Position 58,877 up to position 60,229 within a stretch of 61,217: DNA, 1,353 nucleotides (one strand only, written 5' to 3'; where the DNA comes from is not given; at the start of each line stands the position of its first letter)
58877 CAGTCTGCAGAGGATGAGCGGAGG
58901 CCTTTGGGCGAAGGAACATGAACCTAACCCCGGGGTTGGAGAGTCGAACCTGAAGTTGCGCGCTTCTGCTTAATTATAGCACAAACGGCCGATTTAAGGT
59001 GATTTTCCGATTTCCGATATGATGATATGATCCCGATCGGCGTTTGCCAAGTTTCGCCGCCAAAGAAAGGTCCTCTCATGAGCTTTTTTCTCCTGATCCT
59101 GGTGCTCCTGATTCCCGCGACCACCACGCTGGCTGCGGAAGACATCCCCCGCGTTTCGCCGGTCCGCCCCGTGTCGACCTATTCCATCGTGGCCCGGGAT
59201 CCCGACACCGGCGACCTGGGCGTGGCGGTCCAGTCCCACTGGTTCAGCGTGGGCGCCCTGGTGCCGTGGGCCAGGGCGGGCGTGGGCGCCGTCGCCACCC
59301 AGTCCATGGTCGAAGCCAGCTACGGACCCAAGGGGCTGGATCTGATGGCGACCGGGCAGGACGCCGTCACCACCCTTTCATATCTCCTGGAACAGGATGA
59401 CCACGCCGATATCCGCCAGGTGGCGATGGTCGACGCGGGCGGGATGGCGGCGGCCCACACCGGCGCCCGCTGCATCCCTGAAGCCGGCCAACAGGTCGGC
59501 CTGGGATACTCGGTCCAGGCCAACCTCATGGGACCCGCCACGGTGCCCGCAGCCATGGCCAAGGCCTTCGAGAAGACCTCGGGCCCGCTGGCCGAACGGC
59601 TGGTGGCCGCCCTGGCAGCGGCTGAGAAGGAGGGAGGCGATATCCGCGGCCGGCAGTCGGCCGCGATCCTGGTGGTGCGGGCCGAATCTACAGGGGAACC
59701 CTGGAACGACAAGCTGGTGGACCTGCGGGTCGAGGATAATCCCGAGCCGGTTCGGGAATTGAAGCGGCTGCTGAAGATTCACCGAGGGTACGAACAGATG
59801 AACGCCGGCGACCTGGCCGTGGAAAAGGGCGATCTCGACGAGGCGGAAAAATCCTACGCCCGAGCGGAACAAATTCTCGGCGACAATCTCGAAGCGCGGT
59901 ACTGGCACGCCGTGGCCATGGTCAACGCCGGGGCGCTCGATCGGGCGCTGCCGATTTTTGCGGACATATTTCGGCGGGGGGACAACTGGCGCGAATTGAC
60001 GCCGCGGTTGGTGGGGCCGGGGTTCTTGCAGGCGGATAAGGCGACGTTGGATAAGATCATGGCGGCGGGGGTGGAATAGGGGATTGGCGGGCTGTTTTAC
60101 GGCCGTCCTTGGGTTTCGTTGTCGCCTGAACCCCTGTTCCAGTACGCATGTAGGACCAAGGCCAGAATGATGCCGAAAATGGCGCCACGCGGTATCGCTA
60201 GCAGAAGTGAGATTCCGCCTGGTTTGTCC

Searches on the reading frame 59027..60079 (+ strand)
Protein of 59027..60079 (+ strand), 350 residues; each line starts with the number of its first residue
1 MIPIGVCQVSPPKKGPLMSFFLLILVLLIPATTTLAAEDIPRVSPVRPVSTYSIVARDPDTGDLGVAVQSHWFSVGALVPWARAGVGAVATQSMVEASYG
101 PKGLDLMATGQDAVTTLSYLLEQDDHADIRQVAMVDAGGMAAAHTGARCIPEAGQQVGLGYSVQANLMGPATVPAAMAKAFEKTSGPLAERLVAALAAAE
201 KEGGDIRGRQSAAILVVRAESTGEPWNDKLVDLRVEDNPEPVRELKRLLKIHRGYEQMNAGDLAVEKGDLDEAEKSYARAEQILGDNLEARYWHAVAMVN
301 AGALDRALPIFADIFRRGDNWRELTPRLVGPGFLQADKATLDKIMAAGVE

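Call 71: search_protein_families(library=pfam, proteins=[window:59027-60079:+], max_evalue=0.0001)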
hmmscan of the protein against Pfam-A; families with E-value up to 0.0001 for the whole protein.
window:59027-60079:+ (350 aa): 2 families
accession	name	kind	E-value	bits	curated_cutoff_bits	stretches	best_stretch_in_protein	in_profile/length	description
PF06267.17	DUF1028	-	2.9e-72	243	26.2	1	51-245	1-193/193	Family of unknown function (DUF1028)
PF14559.12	TPR_19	-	8.9e-06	26.4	25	1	264-320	1-57/68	Tetratricopeptide repeat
